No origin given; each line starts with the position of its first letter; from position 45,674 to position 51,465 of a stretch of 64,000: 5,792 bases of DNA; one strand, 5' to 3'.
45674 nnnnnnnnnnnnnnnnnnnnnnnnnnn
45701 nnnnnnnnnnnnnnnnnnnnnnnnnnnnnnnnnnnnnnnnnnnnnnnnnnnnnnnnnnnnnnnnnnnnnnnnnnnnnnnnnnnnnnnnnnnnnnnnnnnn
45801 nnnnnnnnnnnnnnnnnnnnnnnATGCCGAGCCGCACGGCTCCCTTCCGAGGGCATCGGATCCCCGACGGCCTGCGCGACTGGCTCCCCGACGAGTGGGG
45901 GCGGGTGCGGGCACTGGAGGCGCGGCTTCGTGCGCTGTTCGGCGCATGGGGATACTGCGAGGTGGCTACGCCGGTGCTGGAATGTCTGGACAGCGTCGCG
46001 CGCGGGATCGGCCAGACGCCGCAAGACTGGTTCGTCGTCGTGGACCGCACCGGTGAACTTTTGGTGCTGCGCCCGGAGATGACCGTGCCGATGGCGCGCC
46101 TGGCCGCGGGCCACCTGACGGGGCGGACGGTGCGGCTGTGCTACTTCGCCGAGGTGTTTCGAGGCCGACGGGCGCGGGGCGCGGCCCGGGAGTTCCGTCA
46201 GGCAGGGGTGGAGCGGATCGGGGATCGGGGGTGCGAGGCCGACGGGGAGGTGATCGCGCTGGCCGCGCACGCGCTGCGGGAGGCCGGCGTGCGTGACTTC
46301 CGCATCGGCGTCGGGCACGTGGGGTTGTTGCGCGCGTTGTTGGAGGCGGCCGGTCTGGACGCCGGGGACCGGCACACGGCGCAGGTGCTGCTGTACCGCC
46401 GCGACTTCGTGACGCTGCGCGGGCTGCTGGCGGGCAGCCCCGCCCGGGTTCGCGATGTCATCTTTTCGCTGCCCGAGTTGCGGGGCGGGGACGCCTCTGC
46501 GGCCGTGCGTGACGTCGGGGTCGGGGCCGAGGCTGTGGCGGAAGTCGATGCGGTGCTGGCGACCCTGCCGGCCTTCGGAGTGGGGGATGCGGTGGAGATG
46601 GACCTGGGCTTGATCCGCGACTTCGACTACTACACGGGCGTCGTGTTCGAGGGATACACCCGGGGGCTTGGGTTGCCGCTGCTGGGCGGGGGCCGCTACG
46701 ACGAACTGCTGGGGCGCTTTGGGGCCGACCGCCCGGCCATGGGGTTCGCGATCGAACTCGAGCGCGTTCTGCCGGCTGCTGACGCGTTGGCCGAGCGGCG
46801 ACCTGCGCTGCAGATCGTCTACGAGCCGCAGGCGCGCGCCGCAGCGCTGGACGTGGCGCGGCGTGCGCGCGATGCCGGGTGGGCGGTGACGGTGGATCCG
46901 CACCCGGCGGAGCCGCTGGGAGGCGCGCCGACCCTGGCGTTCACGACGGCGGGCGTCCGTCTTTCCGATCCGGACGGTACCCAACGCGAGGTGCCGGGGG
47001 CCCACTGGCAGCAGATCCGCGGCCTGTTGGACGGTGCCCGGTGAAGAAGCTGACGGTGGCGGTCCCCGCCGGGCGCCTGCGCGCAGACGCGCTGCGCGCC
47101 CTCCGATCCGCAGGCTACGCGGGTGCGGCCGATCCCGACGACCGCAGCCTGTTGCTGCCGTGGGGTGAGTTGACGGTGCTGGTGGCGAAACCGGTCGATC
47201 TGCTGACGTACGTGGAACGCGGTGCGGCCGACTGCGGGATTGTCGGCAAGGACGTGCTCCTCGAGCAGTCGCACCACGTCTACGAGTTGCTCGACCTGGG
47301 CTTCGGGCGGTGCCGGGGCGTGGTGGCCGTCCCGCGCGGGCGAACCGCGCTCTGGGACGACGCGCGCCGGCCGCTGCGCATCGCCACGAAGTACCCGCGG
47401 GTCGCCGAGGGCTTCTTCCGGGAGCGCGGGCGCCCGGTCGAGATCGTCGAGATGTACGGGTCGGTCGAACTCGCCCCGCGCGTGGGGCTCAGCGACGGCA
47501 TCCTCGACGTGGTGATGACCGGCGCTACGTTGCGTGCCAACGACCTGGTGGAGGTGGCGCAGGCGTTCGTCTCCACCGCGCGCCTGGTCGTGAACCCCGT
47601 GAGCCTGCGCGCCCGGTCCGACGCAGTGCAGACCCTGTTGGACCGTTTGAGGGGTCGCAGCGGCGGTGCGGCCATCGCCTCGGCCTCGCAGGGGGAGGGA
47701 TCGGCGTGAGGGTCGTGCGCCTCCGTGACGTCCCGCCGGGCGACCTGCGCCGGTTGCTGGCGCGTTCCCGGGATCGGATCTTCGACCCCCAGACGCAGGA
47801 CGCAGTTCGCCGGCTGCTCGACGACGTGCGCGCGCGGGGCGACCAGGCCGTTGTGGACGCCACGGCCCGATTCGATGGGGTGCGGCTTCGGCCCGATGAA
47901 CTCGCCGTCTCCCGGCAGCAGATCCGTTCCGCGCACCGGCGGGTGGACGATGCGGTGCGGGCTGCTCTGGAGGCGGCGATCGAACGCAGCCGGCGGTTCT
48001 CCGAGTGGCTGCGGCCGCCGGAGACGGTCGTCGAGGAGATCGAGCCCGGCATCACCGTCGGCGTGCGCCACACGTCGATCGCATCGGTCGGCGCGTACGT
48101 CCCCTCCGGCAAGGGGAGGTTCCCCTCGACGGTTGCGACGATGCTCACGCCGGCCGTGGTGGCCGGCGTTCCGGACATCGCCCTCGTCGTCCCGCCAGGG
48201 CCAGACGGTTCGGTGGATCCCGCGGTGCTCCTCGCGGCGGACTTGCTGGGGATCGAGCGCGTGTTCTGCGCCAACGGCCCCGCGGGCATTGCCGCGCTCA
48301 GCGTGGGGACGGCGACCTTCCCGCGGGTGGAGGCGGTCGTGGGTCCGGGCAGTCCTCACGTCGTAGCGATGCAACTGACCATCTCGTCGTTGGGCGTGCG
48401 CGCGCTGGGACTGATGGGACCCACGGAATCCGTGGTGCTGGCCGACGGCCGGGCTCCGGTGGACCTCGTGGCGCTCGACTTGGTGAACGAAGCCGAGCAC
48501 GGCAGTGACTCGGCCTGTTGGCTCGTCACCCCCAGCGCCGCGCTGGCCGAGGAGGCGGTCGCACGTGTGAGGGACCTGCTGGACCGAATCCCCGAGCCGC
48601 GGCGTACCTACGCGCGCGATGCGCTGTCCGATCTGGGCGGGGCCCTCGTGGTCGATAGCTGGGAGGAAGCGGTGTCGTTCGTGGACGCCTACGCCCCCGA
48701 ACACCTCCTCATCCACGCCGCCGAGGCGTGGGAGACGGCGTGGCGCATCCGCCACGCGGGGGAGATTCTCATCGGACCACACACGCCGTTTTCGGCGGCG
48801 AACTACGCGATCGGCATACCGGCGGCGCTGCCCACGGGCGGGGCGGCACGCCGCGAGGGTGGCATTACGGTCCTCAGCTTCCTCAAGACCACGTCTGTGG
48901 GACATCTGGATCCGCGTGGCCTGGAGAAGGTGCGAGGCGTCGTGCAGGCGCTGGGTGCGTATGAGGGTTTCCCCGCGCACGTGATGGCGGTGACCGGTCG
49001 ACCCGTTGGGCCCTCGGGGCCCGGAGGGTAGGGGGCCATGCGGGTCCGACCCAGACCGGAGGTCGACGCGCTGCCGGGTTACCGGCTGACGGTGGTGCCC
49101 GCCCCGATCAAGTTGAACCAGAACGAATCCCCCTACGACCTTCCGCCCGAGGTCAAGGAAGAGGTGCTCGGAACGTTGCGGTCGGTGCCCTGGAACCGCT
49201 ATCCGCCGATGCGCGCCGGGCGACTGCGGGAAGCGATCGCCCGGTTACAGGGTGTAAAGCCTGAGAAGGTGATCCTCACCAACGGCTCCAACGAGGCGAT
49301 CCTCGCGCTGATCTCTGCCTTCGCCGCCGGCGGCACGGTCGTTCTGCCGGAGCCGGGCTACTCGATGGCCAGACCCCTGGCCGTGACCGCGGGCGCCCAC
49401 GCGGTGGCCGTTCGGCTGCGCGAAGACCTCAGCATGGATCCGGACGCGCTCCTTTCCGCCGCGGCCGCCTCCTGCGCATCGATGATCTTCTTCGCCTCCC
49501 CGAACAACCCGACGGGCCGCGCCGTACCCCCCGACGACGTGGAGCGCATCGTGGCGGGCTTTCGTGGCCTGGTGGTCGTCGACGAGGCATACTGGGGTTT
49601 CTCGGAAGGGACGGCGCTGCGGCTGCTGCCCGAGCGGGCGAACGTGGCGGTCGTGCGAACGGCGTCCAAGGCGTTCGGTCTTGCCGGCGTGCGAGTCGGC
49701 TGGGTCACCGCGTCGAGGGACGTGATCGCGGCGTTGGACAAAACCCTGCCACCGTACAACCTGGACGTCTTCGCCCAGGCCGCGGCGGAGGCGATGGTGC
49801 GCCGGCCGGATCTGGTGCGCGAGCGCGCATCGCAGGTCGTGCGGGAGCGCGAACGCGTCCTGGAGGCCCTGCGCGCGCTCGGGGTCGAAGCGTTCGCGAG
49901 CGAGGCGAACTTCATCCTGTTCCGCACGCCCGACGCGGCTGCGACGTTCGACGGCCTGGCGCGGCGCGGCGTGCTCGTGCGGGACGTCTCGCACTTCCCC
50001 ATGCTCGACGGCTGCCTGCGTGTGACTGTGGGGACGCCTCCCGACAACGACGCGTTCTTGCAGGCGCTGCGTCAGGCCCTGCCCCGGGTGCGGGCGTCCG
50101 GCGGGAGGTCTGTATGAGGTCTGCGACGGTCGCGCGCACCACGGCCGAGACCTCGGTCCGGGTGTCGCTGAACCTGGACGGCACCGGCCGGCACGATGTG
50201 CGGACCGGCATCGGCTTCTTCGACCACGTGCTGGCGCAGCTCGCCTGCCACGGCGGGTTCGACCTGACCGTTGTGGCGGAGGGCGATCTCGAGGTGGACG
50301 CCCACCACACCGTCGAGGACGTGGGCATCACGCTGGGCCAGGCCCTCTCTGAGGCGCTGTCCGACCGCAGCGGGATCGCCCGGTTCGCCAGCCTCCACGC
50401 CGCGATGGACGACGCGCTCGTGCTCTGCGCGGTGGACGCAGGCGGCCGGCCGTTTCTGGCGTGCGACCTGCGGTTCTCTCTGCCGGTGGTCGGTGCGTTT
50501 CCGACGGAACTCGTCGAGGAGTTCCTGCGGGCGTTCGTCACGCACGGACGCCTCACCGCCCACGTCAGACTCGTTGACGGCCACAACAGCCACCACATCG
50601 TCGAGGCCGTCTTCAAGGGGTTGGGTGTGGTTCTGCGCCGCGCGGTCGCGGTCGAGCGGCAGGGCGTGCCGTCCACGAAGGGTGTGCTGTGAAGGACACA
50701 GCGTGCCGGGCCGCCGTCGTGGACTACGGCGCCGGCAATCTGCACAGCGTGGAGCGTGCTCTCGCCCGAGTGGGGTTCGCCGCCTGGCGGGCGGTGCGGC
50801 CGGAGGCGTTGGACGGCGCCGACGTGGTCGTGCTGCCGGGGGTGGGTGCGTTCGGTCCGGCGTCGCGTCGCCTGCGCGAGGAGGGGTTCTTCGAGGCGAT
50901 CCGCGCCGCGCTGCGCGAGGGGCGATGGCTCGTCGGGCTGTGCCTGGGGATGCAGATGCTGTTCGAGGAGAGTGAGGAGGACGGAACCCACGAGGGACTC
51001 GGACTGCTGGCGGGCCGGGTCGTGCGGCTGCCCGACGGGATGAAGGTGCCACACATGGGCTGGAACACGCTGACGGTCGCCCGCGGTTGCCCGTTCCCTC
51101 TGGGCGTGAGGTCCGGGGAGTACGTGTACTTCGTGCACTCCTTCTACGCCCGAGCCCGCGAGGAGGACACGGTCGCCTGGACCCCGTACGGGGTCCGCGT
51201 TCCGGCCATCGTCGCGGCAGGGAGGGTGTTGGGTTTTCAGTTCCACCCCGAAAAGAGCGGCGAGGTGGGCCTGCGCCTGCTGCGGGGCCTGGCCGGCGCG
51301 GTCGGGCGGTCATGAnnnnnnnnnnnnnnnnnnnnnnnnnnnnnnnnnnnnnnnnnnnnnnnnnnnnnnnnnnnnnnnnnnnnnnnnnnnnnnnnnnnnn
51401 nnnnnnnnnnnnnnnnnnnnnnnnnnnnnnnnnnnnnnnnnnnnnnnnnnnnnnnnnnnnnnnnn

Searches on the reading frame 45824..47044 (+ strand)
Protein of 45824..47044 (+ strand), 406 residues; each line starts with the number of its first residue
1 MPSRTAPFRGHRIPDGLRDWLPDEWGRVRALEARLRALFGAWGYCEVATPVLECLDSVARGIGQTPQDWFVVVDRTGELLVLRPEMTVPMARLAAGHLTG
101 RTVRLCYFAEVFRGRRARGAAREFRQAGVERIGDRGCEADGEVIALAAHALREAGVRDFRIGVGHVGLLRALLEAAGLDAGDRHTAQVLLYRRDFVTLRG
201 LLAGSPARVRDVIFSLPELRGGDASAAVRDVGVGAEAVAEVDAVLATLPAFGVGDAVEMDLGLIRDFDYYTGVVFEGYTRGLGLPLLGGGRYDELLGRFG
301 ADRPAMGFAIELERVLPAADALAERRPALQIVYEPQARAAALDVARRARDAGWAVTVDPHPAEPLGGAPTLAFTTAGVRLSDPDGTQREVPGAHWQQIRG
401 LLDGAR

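Call 4: search_protein_families(library=pfam, proteins=[window:45824-47044:+])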
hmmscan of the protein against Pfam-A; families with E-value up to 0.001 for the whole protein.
window:45824-47044:+ (406 aa): 1 family
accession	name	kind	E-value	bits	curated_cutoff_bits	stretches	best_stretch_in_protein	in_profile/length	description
PF13393.11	tRNA-synt_His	-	5.7e-78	262.7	25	1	16-315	1-308/308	Histidyl-tRNA synthetase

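Call 35: search_protein_families(library=ncbifam, proteins=[window:45824-47044:+])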
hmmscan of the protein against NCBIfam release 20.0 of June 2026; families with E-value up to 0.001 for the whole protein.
window:45824-47044:+ (406 aa): 19 families
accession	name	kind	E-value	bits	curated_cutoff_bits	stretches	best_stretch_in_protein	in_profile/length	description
TIGR00443.1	hisZ_biosyn_reg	equivalog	3.8e-85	285.7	271.65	1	18-319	1-312/314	ATP phosphoribosyltransferase regulatory subunit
NF008941.0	PRK12292.2-4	equivalog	4.2e-82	276.2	447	1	14-357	10-362/393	ATP phosphoribosyltransferase regulatory subunit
NF008942.0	PRK12292.2-5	equivalog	1.7e-65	221.3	643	1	12-358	10-371/434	ATP phosphoribosyltransferase regulatory subunit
NF008936.0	PRK12292.1-3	equivalog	2.1e-58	198.1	492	1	12-320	6-326/406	ATP phosphoribosyltransferase regulatory subunit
TIGR00442.1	hisS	equivalog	5e-58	197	286.75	1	14-361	3-360/406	histidine--tRNA ligase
NF008945.0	PRK12292.3-3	equivalog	1.9e-54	185.2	409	1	13-328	2-312/368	ATP phosphoribosyltransferase regulatory subunit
NF008940.0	PRK12292.2-3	equivalog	1.3e-52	179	450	1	11-354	3-361/404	ATP phosphoribosyltransferase regulatory subunit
NF008935.0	PRK12292.1-1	equivalog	7.7e-50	169.9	350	1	12-357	5-352/382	ATP phosphoribosyltransferase regulatory subunit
NF009086.0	PRK12421.1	equivalog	1.1e-47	162.8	318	1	13-356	9-359/389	ATP phosphoribosyltransferase regulatory subunit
NF008943.0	PRK12292.3-1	equivalog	6e-42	144.1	690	1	11-332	24-343/403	ATP phosphoribosyltransferase regulatory subunit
NF008937.0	PRK12292.1-4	equivalog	1.3e-39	136.2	693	1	13-352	9-357/395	ATP phosphoribosyltransferase regulatory subunit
NF008953.0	PRK12295.1-6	equivalog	1.9e-37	129.2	384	2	29-179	13-164/384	ATP phosphoribosyltransferase regulatory subunit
NF008938.0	PRK12292.1-6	equivalog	2.7e-37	128.6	833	1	14-320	9-325/420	ATP phosphoribosyltransferase regulatory subunit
NF008950.0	PRK12295.1-3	equivalog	4.2e-28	98.8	492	2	32-179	17-164/387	ATP phosphoribosyltransferase regulatory subunit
NF008951.0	PRK12295.1-4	equivalog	8.4e-26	90.7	364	2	69-183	48-162/374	ATP phosphoribosyltransferase regulatory subunit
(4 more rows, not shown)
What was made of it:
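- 45824..47044 (+): hisZ, first gene of the regulated operon. TIGR00443 at 285.7 bits against a cutoff of 271.65 (call 35); PF13393 (call 4).
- Checked: The next ORF, 45824-47044, is hisZ (TIGR00443, 285.7 bits against a cutoff of 271.65, call 35).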

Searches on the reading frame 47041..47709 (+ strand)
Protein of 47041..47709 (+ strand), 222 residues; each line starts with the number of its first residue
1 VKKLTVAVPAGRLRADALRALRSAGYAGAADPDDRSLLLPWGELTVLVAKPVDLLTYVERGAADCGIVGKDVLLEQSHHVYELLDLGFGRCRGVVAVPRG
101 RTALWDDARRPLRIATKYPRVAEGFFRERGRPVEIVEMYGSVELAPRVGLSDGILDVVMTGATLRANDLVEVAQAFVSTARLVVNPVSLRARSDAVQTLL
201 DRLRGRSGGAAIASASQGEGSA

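Call 35: search_protein_families(library=ncbifam, proteins=[window:47041-47709:+])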
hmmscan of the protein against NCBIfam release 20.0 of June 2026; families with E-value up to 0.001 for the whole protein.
window:47041-47709:+ (222 aa): 1 family
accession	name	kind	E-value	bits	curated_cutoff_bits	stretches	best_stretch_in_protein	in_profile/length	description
TIGR00070.1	hisG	equivalog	6.2e-52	176.1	75.75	1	4-184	1-183/183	ATP phosphoribosyltransferase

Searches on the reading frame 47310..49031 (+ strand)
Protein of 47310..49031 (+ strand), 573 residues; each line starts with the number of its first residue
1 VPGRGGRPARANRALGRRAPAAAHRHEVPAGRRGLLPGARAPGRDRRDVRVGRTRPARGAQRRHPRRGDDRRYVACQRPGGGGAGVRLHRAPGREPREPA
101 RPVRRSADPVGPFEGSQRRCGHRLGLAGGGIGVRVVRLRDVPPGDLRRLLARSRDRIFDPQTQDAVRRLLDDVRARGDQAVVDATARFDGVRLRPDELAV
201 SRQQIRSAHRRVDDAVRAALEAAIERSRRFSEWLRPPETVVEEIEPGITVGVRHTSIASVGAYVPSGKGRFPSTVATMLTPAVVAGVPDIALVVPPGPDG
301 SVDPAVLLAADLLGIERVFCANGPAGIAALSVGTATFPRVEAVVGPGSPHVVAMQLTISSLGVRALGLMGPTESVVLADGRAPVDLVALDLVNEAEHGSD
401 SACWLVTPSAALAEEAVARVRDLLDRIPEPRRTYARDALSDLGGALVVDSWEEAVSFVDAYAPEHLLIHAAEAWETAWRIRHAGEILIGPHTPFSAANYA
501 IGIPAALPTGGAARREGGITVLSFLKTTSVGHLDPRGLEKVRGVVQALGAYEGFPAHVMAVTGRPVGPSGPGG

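Call 4: search_protein_families(library=pfam, proteins=[window:47310-49031:+])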
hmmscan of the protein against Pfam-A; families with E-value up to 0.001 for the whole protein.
window:47310-49031:+ (573 aa): 1 family
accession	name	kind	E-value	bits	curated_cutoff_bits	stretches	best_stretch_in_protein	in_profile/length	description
PF00815.25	Histidinol_dh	-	3.5e-110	369.3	27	1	158-564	7-410/411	Histidinol dehydrogenase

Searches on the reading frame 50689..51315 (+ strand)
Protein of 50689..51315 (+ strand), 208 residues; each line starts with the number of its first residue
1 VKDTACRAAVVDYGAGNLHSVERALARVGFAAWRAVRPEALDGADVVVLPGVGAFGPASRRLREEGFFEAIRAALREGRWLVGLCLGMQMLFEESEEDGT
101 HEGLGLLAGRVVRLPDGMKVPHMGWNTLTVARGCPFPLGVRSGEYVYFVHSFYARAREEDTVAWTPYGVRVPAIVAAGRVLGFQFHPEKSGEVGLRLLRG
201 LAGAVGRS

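Call 4: search_protein_families(library=pfam, proteins=[window:50689-51315:+])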
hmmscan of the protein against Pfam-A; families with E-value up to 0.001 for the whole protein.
window:50689-51315:+ (208 aa): 3 families
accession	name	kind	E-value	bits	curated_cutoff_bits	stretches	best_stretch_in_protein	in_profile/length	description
PF00117.34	GATase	-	5.5e-16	59.2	22.8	1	10-192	2-176/190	Glutamine amidotransferase class-I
PF07685.20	GATase_3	-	9.1e-09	35.6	27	1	34-111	28-115/196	CobB/CobQ-like glutamine amidotransferase domain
PF01174.25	SNO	-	3.1e-05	24.4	27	1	16-113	6-102/188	SNO glutamine amidotransferase family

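Call 47: find_encoding_contigs(protein=window:50689-51315:+, flank=3500, max_places=3)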
Protein window:50689-51315:+ (208 aa): 3 contigs read that carry it; 2 places shown.
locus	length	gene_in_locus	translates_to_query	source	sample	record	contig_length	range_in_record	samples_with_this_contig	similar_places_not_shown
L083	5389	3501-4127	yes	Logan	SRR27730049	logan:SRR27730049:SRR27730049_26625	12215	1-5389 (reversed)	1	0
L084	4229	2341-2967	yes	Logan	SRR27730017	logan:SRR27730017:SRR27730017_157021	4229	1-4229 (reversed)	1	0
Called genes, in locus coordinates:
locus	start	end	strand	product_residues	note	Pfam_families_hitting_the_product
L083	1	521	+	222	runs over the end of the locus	PF01634:HisG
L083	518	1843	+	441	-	PF00815:Histidinol_dh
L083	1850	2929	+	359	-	PF00155:Aminotran_1_2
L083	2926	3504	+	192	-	PF00475:IGPD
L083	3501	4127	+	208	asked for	PF00117:GATase, PF07685:GATase_3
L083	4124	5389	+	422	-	?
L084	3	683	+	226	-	?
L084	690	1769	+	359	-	PF00155:Aminotran_1_2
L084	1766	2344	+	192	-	PF00475:IGPD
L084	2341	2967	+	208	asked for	PF00117:GATase, PF07685:GATase_3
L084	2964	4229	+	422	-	?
